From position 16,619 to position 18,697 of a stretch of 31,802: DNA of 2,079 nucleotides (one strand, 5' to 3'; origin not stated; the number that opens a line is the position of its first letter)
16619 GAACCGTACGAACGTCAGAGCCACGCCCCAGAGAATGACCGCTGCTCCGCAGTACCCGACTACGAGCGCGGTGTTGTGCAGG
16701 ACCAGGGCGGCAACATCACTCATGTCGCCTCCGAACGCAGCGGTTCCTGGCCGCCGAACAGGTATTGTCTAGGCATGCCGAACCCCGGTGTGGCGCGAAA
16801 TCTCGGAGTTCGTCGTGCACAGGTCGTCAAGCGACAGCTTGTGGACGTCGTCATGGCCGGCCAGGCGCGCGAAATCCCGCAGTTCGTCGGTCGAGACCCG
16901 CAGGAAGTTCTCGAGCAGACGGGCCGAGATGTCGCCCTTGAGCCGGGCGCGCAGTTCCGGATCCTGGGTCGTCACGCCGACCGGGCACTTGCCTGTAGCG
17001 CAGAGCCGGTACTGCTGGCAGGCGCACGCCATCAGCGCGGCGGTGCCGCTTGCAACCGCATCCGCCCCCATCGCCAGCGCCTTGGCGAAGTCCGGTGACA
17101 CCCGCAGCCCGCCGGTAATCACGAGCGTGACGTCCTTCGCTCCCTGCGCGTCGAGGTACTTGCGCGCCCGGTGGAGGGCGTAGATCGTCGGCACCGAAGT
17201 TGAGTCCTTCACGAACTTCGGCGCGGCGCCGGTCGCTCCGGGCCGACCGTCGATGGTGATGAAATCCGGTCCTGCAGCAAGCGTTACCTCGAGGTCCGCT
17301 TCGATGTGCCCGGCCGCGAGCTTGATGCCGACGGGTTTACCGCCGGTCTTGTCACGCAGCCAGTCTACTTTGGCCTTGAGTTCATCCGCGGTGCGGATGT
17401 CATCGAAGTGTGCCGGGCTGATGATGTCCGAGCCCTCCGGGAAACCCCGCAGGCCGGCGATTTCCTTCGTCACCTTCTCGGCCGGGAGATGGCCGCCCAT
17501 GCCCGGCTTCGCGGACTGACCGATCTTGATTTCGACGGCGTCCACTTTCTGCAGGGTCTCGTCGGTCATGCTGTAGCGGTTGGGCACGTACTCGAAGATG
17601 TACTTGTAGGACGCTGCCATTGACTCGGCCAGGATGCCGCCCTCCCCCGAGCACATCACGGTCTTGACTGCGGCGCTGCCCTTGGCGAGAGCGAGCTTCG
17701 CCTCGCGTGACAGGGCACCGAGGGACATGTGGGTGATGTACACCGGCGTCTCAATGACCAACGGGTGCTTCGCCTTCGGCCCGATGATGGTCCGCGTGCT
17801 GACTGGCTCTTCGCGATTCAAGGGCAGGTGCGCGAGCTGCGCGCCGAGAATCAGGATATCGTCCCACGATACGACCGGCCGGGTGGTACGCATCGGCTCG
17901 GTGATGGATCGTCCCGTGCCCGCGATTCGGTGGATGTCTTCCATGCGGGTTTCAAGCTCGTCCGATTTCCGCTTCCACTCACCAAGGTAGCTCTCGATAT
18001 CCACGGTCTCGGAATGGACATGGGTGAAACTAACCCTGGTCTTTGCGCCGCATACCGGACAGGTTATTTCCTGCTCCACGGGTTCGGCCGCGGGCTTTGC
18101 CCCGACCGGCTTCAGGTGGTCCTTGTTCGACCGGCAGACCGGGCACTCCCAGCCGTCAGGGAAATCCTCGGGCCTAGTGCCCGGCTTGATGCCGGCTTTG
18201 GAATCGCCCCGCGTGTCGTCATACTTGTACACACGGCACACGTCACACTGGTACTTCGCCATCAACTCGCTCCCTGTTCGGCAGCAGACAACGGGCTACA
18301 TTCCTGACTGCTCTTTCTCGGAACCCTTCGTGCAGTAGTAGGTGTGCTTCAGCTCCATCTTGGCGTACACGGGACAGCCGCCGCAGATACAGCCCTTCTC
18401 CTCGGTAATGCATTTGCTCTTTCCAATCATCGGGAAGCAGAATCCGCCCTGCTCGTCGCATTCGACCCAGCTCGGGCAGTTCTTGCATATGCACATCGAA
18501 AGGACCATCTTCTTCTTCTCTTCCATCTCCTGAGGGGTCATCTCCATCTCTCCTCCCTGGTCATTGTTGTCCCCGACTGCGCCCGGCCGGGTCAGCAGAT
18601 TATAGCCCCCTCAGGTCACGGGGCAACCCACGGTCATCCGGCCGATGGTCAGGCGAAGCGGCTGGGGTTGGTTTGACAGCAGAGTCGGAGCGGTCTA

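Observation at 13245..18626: Candidate undescribed redox system: three 10-Cys DUF2769-like proteins paired with two different rubredoxin-fused enzymes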

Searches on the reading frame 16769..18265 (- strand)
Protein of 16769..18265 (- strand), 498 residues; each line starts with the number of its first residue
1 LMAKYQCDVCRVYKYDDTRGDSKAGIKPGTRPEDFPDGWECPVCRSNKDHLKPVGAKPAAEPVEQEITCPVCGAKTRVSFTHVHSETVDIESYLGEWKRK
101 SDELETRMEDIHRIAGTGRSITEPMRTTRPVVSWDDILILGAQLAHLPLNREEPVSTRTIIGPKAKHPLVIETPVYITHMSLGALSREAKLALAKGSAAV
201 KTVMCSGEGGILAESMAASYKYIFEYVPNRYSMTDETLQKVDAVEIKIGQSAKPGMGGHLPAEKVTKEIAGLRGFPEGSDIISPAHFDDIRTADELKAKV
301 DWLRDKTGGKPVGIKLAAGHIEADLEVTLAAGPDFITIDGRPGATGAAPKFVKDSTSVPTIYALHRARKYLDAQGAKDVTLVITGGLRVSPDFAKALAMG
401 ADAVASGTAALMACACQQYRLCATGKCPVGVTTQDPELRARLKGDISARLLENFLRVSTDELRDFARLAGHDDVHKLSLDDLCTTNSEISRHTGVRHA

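Call 3: search_protein_families(library=pfam, proteins=[window:16769-18265:-], max_evalue=0.01)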
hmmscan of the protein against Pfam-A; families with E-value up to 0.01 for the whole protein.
window:16769-18265:- (498 aa): 6 families
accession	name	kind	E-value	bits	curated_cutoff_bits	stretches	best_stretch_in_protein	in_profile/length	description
PF01645.23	Glu_synthase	-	1.8e-96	324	20.4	1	139-471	35-368/369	Conserved region in glutamate synthase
PF00301.25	Rubredoxin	-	5.2e-15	55.7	23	1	4-49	1-45/47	Rubredoxin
PF01070.24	FMN_dh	-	1e-07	31.8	24.9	1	356-417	255-312/350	FMN-dependent dehydrogenase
PF00478.31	IMPDH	-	8e-05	22.2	25.6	1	328-408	162-237/345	IMP dehydrogenase / GMP reductase domain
PF14205.11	Cys_rich_KTR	-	0.0057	16.9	25.5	0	67-79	4-16/54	Cysteine-rich KTR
PF03060.21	NMO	-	0.0061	16.4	28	1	327-417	151-232/331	Nitronate monooxygenase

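Call 4: search_protein_families(library=ncbifam, proteins=[window:16769-18265:-], max_evalue=0.01)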
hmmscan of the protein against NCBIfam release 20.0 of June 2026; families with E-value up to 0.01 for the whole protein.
window:16769-18265:- (498 aa): 8 families
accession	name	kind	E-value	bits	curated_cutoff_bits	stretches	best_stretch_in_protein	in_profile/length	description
NF008730.0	PRK11750.1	equivalog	1.5e-39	135.2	1047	1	179-469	865-1157/1490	glutamate synthase large subunit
NF045768.1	RubredRD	equivalog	1.5e-16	60.2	90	1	2-54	1-52/54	rubredoxin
TIGR02151.1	IPP_isom_2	equivalog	2.1e-05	23.6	281.3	1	373-414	253-295/338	type 2 isopentenyl-diphosphate Delta-isomerase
TIGR01304.1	IMP_DH_rel_2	equivalog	5.3e-05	22.6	342.1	1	367-409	243-285/365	GuaB3 family IMP dehydrogenase-related protein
TIGR03966.1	actino_HemFlav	equivalog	7.5e-05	21.6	470.85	1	372-416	297-340/385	pre-mycofactocin synthase MftD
NF003954.0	PRK05452.1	equivalog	0.00013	21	711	1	3-54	424-474/479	anaerobic nitric oxide reductase flavorubredoxin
TIGR01302.1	IMP_dehydrog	equivalog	0.0034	16.3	481.5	1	359-408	311-357/450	IMP dehydrogenase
NF005311.0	PRK06843.1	equivalog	0.009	15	779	0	317-408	198-286/404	inosine 5-monophosphate dehydrogenase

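Call 66: find_homologous_proteins(query=window:16769-18265:-, max_evalue=1e-20)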
Query window:16769-18265:- (498 aa): 8000 proteins with E <= 1e-20 among 8000 candidates; the best 120 are listed.
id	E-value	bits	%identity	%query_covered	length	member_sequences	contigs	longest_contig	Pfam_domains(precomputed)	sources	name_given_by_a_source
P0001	0.0e+0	1132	100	100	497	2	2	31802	PF01070.25,PF00301.26,PF01645.24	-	-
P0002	2.2e-281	952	82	99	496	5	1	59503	PF01070.25,PF00301.26,PF01645.24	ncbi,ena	-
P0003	3.9e-249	846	73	99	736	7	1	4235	PF01070.25,PF00301.26,PF06902.17,PF09360.16,PF01645.24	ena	-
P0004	4.3e-249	846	73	99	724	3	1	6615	PF01070.25,PF00478.32,PF00301.26,PF06902.17,PF09360.16,PF01645.24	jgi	jgi:glutamate synthase domain-containing protein 2/CDGSH-type Zn-finger protein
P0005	1.5e-248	844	73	99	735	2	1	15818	PF01070.25,PF00478.32,PF00301.26,PF06902.17,PF09360.16,PF01645.24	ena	-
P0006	2.2e-247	840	72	99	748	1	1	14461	PF01070.25,PF00478.32,PF00301.26,PF06902.17,PF09360.16,PF01645.24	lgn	-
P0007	8.7e-246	835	71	99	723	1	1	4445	PF01070.25,PF00478.32,PF00301.26,PF06902.17,PF09360.16,PF01645.24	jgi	jgi:glutamate synthase domain-containing protein 2/CDGSH-type Zn-finger protein/rubredoxin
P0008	9.0e-246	835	72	100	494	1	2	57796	PF01070.25,PF00478.32,PF00301.26,PF01645.24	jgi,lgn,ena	-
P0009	1.5e-245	834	71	100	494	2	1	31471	PF01070.25,PF00478.32,PF00301.26,PF01645.24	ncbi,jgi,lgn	-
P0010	3.7e-244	829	73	98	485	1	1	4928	PF01070.25,PF00478.32,PF00301.26,PF01645.24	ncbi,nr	ncbi:MAG: rubredoxin [Methanosarcinales archaeon]|nr:rubredoxin [Methanosarcinales archaeon]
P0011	4.0e-244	829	73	98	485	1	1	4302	PF01070.25,PF00478.32,PF00301.26,PF01645.24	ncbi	ncbi:MAG: glutamate synthase-related protein [Candidatus Methanospirareceae archaeon]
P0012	8.4e-244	828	71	100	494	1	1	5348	PF01070.25,PF00478.32,PF00301.26,PF01645.24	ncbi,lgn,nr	ncbi:MAG: rubredoxin [Methanosarcinales archaeon]|nr:rubredoxin [Methanosarcinales archaeon]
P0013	1.1e-243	828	71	100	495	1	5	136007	PF01070.25,PF00301.26,PF01645.24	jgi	jgi:glutamate synthase domain-containing protein 2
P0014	4.5e-243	826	72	100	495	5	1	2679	PF01070.25,PF00478.32,PF00301.26,PF01645.24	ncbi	-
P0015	8.6e-243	825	71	99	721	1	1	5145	PF01070.25,PF00301.26,PF06902.17,PF09360.16,PF01645.24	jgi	jgi:glutamate synthase domain-containing protein 2/CDGSH-type Zn-finger protein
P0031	1.4e-239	814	71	100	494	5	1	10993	PF01070.25,PF00478.32,PF00301.26,PF01645.24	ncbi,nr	ncbi:MAG: rubredoxin [Candidatus Methanoperedenaceae archaeon]|nr:rubredoxin [Candidatus Methanopere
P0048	5.6e-237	806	72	99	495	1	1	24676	PF01070.25,PF00478.32,PF00301.26,PF01645.24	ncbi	ncbi:MAG: glutamate synthase-related protein [Candidatus Aminicenantaceae bacterium]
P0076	2.1e-233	794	70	100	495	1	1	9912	PF01070.25,PF00301.26,PF01645.24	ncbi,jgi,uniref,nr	ncbi:glutamate synthase [candidate division TA06 bacterium]|uniref:Glutamate synthase n=1 Tax=candid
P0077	2.3e-233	794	68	100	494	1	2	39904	PF01070.25,PF00301.26,PF01645.24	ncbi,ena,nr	ncbi:MAG: rubredoxin [Candidatus Aenigmarchaeota archaeon]|nr:rubredoxin [Candidatus Aenigmarchaeota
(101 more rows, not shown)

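Call 67: find_encoding_contigs(protein=P0002, flank=8000, max_places=3)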
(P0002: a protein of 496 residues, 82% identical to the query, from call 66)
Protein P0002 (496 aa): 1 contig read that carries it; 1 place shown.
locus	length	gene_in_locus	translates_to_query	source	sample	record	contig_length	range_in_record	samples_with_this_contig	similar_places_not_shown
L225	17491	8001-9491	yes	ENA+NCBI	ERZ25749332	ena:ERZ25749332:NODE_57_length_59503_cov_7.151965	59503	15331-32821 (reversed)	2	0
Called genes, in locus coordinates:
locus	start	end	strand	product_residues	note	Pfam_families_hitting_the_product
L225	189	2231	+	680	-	PF08126:Propeptide_C25 (weak), PF01364:Peptidase_C25, PF13860:FlgD_ig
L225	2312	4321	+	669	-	PF01364:Peptidase_C25, PF13860:FlgD_ig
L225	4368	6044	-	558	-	PF01268:FTHFS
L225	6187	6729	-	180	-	PF13801:Metal_resist, PF07813:LTXXQ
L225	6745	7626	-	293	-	-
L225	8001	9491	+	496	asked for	PF00301:Rubredoxin, PF01645:Glu_synthase, PF01070:FMN_dh (weak)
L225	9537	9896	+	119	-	PF07784:DUF1622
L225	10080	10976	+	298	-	PF02525:Flavodoxin_2, PF03358:FMN_red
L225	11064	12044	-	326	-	PF08240:ADH_N, PF00107:ADH_zinc_N, PF13602:ADH_zinc_N_2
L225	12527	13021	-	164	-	-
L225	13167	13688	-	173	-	-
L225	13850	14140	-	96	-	PF12840:HTH_20 (weak), PF01022:HTH_5, PF25212:HVO_A0114 (weak)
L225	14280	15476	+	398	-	PF13593:SBF_like, PF01758:SBF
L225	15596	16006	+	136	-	PF00085:Thioredoxin, PF14595:Thioredoxin_9, PF13098:Thioredoxin_2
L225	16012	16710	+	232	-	PF02683:DsbD_TM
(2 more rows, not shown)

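Call 84: find_encoding_contigs(protein=P0076, flank=3500, max_places=2)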
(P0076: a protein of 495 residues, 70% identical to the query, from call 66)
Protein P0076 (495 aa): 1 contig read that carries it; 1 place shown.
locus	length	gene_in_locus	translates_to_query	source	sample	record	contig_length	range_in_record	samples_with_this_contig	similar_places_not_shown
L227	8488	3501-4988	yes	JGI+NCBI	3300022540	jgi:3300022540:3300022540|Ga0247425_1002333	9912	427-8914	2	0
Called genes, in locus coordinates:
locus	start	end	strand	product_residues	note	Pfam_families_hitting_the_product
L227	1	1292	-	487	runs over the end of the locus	PF13365:Trypsin_2, PF13432:TPR_16 (weak), PF14559:TPR_19 (weak), PF00515:TPR_1 (weak), PF13414:TPR_11, PF23914:TPR_CcmH_CycH, PF00515:TPR_1, PF07719:TPR_2, +17 more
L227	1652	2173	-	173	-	PF01613:Flavin_Reduct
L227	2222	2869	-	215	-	-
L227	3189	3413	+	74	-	-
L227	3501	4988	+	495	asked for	PF00301:Rubredoxin, PF01645:Glu_synthase, PF01070:FMN_dh (weak)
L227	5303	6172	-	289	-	PF00535:Glycos_transf_2, PF10111:Glyco_tranf_2_2, PF13641:Glyco_tranf_2_3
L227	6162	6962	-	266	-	PF13489:Methyltransf_23 (weak), PF03848:TehB (weak), PF13847:Methyltransf_31, PF08241:Methyltransf_11, PF08242:Methyltransf_12 (weak), PF13649:Methyltransf_25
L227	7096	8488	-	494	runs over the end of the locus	PF01943:Polysacc_synt, PF13440:Polysacc_synt_3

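Call 85: find_encoding_contigs(protein=P0048, flank=3500, max_places=2)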
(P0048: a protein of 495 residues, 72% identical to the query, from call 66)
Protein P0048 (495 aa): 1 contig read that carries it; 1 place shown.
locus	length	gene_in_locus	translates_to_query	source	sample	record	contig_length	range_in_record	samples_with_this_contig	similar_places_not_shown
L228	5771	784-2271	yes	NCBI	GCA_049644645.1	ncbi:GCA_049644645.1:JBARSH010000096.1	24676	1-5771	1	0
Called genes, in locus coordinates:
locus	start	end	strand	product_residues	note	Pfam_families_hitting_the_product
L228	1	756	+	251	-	PF01019:G_glu_transpept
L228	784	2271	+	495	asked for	PF00301:Rubredoxin, PF01645:Glu_synthase, PF01070:FMN_dh (weak), PF00478:IMPDH (weak)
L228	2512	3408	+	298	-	PF02129:Peptidase_S15 (faint), PF00561:Abhydrolase_1, PF12146:Hydrolase_4, PF12697:Abhydrolase_6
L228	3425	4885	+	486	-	PF00370:FGGY_N, PF02782:FGGY_C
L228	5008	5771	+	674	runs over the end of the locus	PF26550:Tricorn_2nd, PF00930:DPPIV_N (weak), PF07676:PD40, PF26549:Tricorn_N, PF05448:AXE1 (faint), PF20434:BD-FAE (faint), PF07859:Abhydrolase_3 (faint), PF00326:Peptidase_S9, +1 more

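Call 86: find_encoding_contigs(protein=P0077, flank=3500, max_places=2)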
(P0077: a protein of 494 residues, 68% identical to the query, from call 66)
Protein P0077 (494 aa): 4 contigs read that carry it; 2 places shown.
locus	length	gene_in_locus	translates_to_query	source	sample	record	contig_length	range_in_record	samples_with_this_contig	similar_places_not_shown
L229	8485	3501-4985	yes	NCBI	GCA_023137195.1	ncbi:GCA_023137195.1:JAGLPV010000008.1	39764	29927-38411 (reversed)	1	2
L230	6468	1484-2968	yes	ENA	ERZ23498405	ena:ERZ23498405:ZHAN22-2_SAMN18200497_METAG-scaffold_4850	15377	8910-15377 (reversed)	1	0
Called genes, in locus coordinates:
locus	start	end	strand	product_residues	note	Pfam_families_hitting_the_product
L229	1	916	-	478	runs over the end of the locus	PF04326:SLFN_AlbA_2, PF13749:HATPase_c_4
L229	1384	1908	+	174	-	-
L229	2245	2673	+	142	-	-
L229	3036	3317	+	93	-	PF10967:DUF2769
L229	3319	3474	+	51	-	PF00301:Rubredoxin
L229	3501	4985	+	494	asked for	PF00301:Rubredoxin, PF01645:Glu_synthase, PF01070:FMN_dh (faint)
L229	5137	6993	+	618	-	PF00117:GATase, PF07722:Peptidase_C26, PF02540:NAD_synthase (weak), PF00958:GMP_synt_C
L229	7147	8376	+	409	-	PF01595:CNNM, PF00571:CBS (weak), PF03471:CorC_HlyC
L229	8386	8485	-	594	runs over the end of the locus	PF01702:TGT, PF01472:PUA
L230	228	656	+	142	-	-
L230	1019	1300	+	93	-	PF10967:DUF2769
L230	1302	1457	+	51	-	PF00301:Rubredoxin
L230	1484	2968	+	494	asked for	PF00301:Rubredoxin, PF01645:Glu_synthase, PF01070:FMN_dh (faint)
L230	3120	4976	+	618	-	PF00117:GATase, PF07722:Peptidase_C26, PF02540:NAD_synthase (weak), PF00958:GMP_synt_C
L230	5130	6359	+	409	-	PF01595:CNNM, PF00571:CBS, PF03471:CorC_HlyC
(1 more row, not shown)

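Call 88: find_encoding_contigs(protein=P0031, flank=3500, max_places=2)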
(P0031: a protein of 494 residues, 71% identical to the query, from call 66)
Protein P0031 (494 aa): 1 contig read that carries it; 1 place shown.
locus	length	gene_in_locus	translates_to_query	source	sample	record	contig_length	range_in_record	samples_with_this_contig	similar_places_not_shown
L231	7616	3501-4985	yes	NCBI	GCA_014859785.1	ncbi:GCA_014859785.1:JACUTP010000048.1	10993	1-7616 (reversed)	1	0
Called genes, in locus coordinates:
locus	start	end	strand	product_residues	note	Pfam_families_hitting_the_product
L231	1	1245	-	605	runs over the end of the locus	PF04055:Radical_SAM (weak)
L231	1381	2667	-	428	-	PF00368:HMG-CoA_red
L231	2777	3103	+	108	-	PF07784:DUF1622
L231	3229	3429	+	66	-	PF10967:DUF2769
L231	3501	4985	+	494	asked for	PF00301:Rubredoxin, PF01645:Glu_synthase, PF00478:IMPDH (weak), PF01070:FMN_dh (weak)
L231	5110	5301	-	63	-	-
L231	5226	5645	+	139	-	PF00155:Aminotran_1_2 (weak)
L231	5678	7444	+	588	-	PF03483:B3_4, PF03484:B5, PF17759:tRNA_synthFbeta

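Call 89: find_encoding_contigs(protein=P0013, flank=3500, max_places=2)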
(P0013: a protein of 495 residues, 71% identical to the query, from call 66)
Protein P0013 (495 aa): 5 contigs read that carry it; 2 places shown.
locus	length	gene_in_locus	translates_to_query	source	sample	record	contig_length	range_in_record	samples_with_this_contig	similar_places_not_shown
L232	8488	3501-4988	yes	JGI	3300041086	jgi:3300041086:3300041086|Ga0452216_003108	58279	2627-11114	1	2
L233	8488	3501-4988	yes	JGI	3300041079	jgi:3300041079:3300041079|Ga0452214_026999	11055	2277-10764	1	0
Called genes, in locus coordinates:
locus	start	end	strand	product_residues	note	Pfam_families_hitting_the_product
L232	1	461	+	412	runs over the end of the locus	PF00180:Iso_dh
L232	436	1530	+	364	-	PF01070:FMN_dh, PF01645:Glu_synthase (weak)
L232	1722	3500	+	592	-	PF00301:Rubredoxin, PF02776:TPP_enzyme_N, PF00205:TPP_enzyme_M, PF02775:TPP_enzyme_C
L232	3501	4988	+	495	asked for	PF00301:Rubredoxin, PF01645:Glu_synthase, PF01070:FMN_dh (faint)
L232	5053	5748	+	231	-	PF02535:Zip (weak)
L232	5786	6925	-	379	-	PF02771:Acyl-CoA_dh_N, PF02770:Acyl-CoA_dh_M, PF00441:Acyl-CoA_dh_1, PF08028:Acyl-CoA_dh_2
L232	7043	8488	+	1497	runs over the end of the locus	PF19077:Big_13 (faint), PF13750:Big_3_3 (faint), PF17957:Big_7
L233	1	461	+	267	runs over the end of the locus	PF00180:Iso_dh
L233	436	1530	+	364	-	PF01070:FMN_dh, PF01645:Glu_synthase (weak)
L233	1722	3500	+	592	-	PF00301:Rubredoxin, PF02776:TPP_enzyme_N, PF00205:TPP_enzyme_M, PF02775:TPP_enzyme_C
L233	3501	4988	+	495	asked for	PF00301:Rubredoxin, PF01645:Glu_synthase, PF01070:FMN_dh (faint)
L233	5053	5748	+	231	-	PF02535:Zip (weak)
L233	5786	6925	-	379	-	PF02771:Acyl-CoA_dh_N, PF02770:Acyl-CoA_dh_M, PF00441:Acyl-CoA_dh_1, PF08028:Acyl-CoA_dh_2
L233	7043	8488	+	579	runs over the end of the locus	?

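Call 96: search_solved_structures(query=window:16769-18265:-, max_evalue=0.00001)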
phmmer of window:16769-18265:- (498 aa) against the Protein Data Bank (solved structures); distinct sequences matched with E-value up to 0.00001: 57.
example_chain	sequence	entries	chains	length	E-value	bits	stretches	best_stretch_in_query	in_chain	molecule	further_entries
7mfm_G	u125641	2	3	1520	3.6e-32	115.3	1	179-471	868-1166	Glutamate synthase (NADPH) large chain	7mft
1llw_A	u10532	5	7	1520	9.8e-30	107.3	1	225-474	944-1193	Ferredoxin-dependent glutamate synthase | FERREDOXIN-DEPENDENT GLUTAMATE SYNTHASE 2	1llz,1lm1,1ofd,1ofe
2vdc_A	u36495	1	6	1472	6.9e-29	104.5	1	178-466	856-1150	GLUTAMATE SYNTHASE [NADPH] LARGE CHAIN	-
1ea0_A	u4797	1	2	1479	7e-29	104.5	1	178-466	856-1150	GLUTAMATE SYNTHASE [NADPH] LARGE CHAIN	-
6s6s_A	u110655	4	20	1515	7.2e-29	104.4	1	178-466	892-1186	Glutamate synthase [NADPH] large chain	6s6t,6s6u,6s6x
1e8j_A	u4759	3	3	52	5.7e-12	48.7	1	4-51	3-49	RUBREDOXIN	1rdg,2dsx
9zdi_A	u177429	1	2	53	4.4e-11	45.8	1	2-54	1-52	Rubredoxin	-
1yk5_A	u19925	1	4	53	2.6e-10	43.2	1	2-51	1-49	Rubredoxin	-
9zdh_A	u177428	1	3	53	3.3e-10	42.9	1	2-53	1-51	Rubredoxin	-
9ta4_A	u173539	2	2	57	5.2e-10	42.2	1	2-51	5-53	Rubredoxin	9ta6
1rdv_A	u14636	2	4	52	5.7e-10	42.1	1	2-53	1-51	RUBREDOXIN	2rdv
8ito_A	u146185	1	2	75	1e-09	41.3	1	11-63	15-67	Rubredoxin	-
9zdo_A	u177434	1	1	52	1.1e-09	41.1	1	2-48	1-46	Rubredoxin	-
1bq8_A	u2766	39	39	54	1.3e-09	40.9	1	2-51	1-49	PROTEIN (RUBREDOXIN) | Rubredoxin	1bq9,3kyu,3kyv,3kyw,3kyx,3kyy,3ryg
2pya_A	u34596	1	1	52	1.4e-09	40.8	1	3-51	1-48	Rubredoxin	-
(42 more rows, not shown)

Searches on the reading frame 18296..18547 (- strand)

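Call 3: search_protein_families(library=pfam, proteins=[window:18296-18547:-], max_evalue=0.01)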
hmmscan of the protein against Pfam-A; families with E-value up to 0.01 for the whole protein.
window:18296-18547:- (83 aa): 1 family
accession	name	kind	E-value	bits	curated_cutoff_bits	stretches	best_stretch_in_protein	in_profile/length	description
PF10967.13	DUF2769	-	5.6e-16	59.3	22.8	1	19-73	1-57/57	Protein of unknown function (DUF2769)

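Call 4: search_protein_families(library=ncbifam, proteins=[window:18296-18547:-], max_evalue=0.01)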
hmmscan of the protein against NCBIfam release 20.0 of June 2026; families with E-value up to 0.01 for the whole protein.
window:18296-18547:- (83 aa): 0 families
